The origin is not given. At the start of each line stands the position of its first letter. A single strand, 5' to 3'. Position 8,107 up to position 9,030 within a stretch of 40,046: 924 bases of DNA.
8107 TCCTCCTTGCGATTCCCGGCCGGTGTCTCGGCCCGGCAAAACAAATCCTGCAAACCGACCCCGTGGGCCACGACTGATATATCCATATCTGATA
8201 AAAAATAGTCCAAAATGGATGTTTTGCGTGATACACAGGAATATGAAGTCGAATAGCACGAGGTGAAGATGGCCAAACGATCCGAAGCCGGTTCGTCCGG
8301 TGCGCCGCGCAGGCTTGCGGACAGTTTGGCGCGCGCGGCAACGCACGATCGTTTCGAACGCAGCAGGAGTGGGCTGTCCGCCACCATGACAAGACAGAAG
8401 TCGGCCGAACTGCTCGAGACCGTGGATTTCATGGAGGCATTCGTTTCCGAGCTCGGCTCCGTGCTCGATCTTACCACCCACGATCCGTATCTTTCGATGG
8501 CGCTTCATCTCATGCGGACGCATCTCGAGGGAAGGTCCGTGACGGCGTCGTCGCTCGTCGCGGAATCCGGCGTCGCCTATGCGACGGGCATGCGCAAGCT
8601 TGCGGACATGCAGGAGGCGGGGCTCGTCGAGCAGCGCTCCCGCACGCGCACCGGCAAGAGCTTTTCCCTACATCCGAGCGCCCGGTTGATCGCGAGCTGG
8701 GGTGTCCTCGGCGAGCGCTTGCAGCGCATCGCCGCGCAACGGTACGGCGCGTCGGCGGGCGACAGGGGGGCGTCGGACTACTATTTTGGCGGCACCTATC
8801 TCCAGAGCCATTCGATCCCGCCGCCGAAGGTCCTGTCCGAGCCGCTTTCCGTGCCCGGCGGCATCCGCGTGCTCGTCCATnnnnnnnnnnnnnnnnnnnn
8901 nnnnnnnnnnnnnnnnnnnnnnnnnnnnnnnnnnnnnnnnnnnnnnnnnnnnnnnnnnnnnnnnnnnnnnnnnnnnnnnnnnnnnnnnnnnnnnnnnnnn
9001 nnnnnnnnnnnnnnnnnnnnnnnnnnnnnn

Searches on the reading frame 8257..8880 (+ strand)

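Call 75: search_protein_families(library=pfam, proteins=[window:8257-8880:+], max_evalue=1)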
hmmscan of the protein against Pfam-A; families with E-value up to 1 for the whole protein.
window:8257-8880:+ (208 aa): 3 families
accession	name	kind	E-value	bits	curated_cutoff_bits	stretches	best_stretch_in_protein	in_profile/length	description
PF12802.13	MarR_2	-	0.0035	17.9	27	1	83-129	11-55/61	MarR family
PF25213.1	HVO_A0261_N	-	0.016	15.5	35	1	89-129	19-59/86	HVO_A0261 N-terminal domain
PF13545.12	HTH_Crp_2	-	0.22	12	27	1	102-129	30-57/70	Crp-like helix-turn-helix domain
